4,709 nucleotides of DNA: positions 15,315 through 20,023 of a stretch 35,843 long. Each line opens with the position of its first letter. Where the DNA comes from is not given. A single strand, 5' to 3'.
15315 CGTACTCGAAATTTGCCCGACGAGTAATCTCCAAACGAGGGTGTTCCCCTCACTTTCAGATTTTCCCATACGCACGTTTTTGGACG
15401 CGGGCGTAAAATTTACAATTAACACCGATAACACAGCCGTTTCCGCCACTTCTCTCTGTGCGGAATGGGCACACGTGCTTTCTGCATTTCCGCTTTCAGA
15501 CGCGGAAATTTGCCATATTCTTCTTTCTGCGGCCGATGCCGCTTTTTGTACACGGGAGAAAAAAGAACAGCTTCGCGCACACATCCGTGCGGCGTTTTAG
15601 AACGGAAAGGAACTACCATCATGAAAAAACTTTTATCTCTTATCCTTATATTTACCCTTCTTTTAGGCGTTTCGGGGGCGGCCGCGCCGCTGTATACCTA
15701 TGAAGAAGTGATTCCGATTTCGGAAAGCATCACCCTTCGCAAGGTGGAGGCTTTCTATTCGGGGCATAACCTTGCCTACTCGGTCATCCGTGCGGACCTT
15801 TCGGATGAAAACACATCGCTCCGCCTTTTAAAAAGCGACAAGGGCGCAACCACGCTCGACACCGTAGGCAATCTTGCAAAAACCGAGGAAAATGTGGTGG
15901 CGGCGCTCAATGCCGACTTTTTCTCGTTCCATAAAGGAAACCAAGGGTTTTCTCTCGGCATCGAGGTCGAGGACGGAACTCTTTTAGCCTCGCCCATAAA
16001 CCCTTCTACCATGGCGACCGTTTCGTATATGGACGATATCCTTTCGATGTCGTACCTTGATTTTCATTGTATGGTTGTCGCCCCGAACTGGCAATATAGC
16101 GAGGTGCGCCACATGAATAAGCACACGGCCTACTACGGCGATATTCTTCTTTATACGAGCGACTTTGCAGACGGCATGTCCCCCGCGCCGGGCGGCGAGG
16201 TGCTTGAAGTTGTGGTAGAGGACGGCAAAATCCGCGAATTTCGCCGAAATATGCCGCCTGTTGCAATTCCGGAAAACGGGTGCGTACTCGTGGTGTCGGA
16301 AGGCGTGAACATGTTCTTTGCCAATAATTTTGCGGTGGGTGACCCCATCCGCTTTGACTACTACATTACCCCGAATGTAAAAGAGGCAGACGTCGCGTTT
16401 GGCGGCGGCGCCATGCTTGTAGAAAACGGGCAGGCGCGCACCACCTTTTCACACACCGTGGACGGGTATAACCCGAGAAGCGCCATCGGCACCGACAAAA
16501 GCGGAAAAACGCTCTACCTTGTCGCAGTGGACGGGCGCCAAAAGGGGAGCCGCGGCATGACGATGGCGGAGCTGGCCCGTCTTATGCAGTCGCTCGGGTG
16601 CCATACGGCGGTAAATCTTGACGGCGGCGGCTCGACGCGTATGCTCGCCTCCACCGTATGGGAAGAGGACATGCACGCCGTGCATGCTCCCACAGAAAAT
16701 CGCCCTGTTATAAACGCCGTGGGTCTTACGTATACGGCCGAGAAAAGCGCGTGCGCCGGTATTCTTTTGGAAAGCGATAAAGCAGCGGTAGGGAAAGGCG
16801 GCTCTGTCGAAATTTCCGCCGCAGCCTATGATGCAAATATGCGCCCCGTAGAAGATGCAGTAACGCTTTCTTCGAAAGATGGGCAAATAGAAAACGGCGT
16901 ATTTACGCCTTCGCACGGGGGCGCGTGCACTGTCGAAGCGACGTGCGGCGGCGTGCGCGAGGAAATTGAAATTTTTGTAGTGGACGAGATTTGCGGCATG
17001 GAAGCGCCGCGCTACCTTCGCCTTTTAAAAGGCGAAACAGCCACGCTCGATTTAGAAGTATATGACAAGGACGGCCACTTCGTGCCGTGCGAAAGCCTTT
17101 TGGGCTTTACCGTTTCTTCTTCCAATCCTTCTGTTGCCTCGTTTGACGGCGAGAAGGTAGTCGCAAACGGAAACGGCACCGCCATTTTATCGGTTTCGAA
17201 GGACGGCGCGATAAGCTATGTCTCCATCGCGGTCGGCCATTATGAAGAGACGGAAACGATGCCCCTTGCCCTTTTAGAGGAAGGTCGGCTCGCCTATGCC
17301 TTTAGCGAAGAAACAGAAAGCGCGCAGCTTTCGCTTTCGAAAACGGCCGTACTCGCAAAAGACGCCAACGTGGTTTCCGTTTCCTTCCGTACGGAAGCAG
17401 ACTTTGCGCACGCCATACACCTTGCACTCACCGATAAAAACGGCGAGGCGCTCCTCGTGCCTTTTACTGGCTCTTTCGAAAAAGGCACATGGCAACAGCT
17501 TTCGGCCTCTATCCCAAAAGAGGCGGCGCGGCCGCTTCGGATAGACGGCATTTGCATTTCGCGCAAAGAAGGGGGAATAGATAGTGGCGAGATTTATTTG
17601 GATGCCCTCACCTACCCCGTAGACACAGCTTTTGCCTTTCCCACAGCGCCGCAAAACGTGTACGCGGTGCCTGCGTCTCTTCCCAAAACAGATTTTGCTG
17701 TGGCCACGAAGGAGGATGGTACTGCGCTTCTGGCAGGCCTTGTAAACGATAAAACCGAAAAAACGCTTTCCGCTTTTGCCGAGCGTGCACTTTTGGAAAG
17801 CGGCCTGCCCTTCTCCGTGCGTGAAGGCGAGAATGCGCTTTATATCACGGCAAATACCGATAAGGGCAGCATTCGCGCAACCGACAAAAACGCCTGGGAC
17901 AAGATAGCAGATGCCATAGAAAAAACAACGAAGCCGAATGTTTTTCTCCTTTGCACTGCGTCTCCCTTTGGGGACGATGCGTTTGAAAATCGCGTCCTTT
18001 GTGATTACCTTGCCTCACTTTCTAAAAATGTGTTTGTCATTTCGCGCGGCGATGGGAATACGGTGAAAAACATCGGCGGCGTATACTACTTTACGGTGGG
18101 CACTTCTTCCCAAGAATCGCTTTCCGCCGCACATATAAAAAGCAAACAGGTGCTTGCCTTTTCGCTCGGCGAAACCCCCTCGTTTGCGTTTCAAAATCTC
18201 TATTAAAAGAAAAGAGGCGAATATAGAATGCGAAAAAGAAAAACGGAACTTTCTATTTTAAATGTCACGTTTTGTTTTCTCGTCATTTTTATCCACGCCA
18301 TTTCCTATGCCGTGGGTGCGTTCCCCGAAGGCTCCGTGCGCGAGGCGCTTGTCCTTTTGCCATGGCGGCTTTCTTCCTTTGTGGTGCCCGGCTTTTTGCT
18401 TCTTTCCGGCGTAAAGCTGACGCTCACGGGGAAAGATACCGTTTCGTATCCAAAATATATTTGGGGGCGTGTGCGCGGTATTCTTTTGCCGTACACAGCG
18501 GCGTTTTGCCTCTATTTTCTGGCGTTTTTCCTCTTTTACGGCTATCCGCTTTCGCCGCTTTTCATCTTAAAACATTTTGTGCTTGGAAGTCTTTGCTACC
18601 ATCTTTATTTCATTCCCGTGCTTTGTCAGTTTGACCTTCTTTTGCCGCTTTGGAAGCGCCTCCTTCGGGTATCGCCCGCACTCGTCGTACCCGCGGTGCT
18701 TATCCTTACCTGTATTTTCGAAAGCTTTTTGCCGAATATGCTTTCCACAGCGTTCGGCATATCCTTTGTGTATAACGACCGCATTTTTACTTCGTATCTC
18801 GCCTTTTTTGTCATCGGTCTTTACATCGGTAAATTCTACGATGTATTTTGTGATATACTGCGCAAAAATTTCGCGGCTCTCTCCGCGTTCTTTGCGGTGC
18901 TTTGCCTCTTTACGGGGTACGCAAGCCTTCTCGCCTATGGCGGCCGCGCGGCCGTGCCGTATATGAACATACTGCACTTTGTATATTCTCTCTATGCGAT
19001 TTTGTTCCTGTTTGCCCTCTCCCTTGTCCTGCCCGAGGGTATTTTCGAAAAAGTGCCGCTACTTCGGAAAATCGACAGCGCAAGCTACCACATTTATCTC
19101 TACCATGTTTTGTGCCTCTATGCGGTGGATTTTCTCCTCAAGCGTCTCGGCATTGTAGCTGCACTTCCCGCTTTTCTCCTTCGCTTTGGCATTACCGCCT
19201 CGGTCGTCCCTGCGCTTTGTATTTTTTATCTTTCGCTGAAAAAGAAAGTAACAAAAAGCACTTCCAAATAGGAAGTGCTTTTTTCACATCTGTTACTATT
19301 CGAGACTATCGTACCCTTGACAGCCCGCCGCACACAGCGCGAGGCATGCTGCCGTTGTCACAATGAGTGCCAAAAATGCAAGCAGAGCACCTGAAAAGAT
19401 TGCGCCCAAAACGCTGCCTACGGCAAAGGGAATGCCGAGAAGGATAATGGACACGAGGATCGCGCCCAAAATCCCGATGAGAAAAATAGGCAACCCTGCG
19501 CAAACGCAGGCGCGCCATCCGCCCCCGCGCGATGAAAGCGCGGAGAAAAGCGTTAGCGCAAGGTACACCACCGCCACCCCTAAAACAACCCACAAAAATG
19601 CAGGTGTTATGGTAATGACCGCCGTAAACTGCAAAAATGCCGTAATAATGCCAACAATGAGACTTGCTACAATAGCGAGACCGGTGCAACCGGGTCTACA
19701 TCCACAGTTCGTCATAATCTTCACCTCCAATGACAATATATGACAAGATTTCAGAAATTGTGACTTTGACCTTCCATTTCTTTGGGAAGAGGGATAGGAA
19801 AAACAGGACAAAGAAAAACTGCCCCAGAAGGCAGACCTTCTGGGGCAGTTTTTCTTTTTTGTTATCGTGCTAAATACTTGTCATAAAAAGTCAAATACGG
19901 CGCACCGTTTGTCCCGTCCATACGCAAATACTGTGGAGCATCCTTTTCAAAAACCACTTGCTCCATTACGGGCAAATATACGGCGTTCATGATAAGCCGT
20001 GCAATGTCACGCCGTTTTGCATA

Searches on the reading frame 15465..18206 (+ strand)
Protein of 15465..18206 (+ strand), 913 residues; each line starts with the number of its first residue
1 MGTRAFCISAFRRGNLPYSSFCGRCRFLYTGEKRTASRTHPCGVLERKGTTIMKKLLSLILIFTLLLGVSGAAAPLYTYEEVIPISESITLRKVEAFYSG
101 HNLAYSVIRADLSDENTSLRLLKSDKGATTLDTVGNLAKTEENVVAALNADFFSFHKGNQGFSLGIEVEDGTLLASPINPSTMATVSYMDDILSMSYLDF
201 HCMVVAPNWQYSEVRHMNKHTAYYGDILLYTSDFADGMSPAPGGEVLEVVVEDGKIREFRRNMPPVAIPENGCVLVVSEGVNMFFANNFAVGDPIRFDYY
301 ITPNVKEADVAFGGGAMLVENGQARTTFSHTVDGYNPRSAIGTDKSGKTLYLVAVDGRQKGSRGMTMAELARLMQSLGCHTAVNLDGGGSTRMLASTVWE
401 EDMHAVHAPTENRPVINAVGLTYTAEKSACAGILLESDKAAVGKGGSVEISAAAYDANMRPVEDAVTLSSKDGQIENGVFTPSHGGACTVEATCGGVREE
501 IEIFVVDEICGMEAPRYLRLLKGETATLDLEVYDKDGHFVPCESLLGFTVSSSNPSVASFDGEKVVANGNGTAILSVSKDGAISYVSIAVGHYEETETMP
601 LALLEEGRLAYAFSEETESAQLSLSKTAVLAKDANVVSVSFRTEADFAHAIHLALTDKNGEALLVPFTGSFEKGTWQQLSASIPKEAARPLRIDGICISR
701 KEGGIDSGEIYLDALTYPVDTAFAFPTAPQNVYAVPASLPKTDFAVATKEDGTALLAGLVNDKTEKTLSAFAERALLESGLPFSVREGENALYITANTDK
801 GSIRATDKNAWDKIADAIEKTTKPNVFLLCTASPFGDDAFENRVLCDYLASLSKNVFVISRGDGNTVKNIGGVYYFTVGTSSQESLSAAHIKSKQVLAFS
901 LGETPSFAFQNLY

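Call 3: search_protein_families(library=pfam, proteins=[window:15465-18206:+], max_evalue=0.1)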
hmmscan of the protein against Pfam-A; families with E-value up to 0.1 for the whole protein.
window:15465-18206:+ (913 aa): 2 families
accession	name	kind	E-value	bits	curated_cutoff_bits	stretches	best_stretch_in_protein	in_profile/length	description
PF09992.14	NAGPA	-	7.7e-36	124.3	25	1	248-421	4-168/169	Phosphodiester glycosidase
PF21461.3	HL_N-beta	-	0.0026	17.9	27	0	553-583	19-49/57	Hyaluronate lyase, N-terminal beta-sheet domain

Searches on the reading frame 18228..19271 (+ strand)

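Call 3: search_protein_families(library=pfam, proteins=[window:18228-19271:+], max_evalue=0.1)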
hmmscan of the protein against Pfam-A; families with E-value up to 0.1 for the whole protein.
window:18228-19271:+ (347 aa): 1 family
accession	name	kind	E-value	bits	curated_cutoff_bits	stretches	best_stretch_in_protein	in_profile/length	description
PF01757.29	Acyl_transf_3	-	5.3e-30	105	31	1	13-332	9-323/326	Acyltransferase domain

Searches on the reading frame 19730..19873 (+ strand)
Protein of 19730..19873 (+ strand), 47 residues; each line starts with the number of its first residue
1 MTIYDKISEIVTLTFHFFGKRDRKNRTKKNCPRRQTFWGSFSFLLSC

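Call 14: search_protein_families(library=ncbifam, alignment_id=A1, max_evalue=10)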
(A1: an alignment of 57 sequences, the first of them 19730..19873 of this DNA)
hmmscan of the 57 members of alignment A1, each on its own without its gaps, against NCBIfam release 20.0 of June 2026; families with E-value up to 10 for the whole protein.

A. member 1, window:19730-19873:+ (47 aa): 0 families

B. families by the number of members that match (of 57 scanned): 3 families
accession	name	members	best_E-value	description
NF033646.1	toxin_EAST1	1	0.047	heat-stable enterotoxin EAST1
NF004537.0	PRK05888.1-3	1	0.091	NADH-quinone oxidoreductase subunit NuoI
NF009506.0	PRK12864.1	1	0.094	YciI-like protein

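Call 15: search_protein_families(library=pfam, alignment_id=A1, max_evalue=10)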
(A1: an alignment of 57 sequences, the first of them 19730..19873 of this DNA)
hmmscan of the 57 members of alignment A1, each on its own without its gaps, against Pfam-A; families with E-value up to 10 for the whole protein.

A. member 1, window:19730-19873:+ (47 aa): 0 families

B. families by the number of members that match (of 57 scanned): 4 families
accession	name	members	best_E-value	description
PF08090.16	Enterotoxin_HS1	1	0.06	Heat stable E.coli enterotoxin 1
PF11789.14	zf-Nse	1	0.12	Zinc-finger of the MIZ type in Nse subunit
PF17431.7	YpmT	1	0.17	Uncharacterized YmpT-like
PF10208.15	ARMET_C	1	0.22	ARMET, C-terminal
